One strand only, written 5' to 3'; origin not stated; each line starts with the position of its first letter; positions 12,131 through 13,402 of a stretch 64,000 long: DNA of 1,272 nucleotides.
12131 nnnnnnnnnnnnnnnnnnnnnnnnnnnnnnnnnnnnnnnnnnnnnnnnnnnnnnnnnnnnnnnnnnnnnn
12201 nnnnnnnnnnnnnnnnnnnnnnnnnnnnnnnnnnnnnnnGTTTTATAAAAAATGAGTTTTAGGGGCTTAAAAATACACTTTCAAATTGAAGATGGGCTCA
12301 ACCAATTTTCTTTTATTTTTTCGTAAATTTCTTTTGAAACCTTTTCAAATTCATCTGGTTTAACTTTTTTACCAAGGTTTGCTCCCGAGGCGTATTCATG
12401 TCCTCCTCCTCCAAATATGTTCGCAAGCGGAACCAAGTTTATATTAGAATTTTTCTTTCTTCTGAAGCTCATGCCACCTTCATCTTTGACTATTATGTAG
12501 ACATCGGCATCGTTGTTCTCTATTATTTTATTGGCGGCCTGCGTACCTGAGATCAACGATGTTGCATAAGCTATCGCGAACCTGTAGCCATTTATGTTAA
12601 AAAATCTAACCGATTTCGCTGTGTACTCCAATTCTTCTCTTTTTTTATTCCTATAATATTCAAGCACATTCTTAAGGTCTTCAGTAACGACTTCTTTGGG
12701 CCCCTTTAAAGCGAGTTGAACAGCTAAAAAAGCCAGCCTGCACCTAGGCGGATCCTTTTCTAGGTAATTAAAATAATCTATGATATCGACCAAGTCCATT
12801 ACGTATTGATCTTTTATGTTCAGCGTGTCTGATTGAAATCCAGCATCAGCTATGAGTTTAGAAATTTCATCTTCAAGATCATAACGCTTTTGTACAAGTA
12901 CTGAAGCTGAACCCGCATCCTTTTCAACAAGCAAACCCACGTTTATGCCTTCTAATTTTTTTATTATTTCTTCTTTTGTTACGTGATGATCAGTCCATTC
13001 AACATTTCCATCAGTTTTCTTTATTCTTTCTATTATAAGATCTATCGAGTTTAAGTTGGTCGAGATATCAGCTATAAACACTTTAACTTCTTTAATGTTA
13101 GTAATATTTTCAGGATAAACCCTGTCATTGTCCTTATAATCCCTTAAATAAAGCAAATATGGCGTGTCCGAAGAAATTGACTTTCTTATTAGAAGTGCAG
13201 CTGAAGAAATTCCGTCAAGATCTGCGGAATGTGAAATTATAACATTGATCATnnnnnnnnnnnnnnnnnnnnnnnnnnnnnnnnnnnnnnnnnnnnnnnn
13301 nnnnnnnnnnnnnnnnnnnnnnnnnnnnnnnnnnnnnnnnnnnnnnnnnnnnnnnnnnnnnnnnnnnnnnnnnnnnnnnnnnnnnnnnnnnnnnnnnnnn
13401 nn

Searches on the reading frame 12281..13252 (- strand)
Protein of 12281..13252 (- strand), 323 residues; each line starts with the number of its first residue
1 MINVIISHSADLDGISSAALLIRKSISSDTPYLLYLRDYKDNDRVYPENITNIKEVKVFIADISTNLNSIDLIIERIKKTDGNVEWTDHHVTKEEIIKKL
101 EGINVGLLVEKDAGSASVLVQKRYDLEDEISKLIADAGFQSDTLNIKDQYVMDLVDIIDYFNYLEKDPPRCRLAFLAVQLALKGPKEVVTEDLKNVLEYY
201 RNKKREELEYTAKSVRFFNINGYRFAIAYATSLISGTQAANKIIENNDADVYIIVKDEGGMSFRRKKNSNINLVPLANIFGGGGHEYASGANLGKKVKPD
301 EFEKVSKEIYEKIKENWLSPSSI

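Call 21: search_protein_families(library=pfam, proteins=[window:12281-13252:-], max_evalue=0.01)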
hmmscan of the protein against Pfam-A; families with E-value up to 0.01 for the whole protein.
window:12281-13252:- (323 aa): 2 families
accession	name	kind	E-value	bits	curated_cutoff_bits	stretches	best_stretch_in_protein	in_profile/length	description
PF02272.25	DHHA1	-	2.3e-07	31.6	25.9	1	238-314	20-101/102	DHHA1 domain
PF01368.27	DHH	-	4.4e-06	27.4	28.1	1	4-136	3-119/125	DHH family, N-terminal domain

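Call 48: find_homologous_proteins(query=window:12281-13252:-, max_evalue=1e-30)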
Query window:12281-13252:- (323 aa): 34 proteins with E <= 1e-30 among 3640 candidates.
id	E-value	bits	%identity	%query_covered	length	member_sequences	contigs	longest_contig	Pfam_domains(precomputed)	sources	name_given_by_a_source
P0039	4.2e-204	694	99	100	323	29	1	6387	PF01368.28,PF02272.25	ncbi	ncbi:MAG: DHHA1 domain-containing protein [Nitrososphaeria archaeon]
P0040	3.9e-185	632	90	100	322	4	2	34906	PF01368.28,PF02272.25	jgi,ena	-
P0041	1.5e-167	574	81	98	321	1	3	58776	PF01368.28,PF02272.25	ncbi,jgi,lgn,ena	-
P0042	3.3e-166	570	82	98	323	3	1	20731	PF02272.25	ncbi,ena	-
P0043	2.0e-161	554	79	98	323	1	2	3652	PF02272.25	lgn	-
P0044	3.0e-127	442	64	98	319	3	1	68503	PF01368.28,PF02272.25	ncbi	-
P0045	1.1e-122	427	62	98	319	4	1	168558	PF01368.28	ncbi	ncbi:MAG: DHHA1 domain-containing protein [Nitrososphaeria archaeon]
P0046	6.1e-83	297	46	97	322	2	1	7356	PF02272.25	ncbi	ncbi:MAG: DHHA1 domain-containing protein [Nitrososphaeria archaeon]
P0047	1.7e-75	272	42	97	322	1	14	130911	PF01368.28,PF02272.25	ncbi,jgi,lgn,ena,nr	ncbi:MAG: hypothetical protein JRN26_03040 [Nitrososphaerota archaeon]|jgi:oligoribonuclease NrnB/cA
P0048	2.9e-75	271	43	98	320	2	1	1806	PF02272.25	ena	-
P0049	6.7e-75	270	43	98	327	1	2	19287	PF02272.25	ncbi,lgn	-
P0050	4.5e-71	258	45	97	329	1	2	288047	PF01368.28,PF02272.25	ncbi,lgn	-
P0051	1.0e-42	165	36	94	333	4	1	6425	PF01368.28,PF02272.25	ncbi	ncbi:MAG: DHHA1 domain-containing protein [Conexivisphaerales archaeon]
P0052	8.2e-42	162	31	97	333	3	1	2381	PF01368.28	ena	-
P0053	1.3e-41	161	34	97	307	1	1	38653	PF01368.28,PF02272.25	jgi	-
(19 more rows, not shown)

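Call 49: find_encoding_contigs(protein=P0040, flank=1500, max_places=3)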
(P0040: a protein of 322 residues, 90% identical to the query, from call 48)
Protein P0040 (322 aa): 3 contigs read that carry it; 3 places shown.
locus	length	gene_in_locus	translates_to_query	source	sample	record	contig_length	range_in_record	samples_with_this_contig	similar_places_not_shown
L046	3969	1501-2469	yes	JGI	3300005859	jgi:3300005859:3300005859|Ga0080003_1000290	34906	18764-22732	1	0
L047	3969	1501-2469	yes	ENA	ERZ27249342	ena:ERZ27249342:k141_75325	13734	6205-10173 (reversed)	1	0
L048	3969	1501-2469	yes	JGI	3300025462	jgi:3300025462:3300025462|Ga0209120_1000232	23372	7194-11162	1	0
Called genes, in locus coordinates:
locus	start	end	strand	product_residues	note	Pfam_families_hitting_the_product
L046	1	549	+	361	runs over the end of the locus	PF04123:DUF373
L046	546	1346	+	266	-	PF01255:Prenyltransf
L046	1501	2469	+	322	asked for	PF01368:DHH (weak), PF02272:DHHA1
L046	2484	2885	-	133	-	PF01894:YjbQ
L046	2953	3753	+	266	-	-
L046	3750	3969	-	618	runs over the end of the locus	PF02934:GatB_N, PF02637:GatB_Yqey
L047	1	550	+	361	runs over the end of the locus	PF04123:DUF373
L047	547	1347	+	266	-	PF01255:Prenyltransf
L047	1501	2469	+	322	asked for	PF01368:DHH (weak), PF02272:DHHA1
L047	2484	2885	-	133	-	PF01894:YjbQ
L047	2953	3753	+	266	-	-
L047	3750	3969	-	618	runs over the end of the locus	PF02934:GatB_N, PF02637:GatB_Yqey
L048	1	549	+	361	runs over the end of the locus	PF04123:DUF373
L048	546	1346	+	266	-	PF01255:Prenyltransf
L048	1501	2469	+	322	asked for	PF01368:DHH (weak), PF02272:DHHA1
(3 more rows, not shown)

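Call 50: find_encoding_contigs(protein=P0041, flank=1500, max_places=3)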
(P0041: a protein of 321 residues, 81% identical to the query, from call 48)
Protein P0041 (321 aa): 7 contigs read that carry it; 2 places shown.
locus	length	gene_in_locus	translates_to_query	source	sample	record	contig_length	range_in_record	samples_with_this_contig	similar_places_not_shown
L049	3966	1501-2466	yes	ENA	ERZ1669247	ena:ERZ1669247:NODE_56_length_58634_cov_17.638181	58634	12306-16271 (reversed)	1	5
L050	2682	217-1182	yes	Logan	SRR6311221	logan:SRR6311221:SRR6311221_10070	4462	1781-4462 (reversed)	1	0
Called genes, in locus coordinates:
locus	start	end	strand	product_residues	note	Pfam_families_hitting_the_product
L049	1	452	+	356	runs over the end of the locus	PF04123:DUF373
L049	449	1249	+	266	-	PF01255:Prenyltransf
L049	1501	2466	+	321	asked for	PF01368:DHH (weak), PF02272:DHHA1 (weak)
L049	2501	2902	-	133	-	PF01894:YjbQ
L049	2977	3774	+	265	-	-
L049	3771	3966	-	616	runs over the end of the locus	PF02934:GatB_N, PF02637:GatB_Yqey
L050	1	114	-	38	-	?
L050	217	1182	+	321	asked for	PF01368:DHH (weak), PF02272:DHHA1 (weak)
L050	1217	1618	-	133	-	PF01894:YjbQ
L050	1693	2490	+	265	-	-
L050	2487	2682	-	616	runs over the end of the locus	PF02934:GatB_N, PF02637:GatB_Yqey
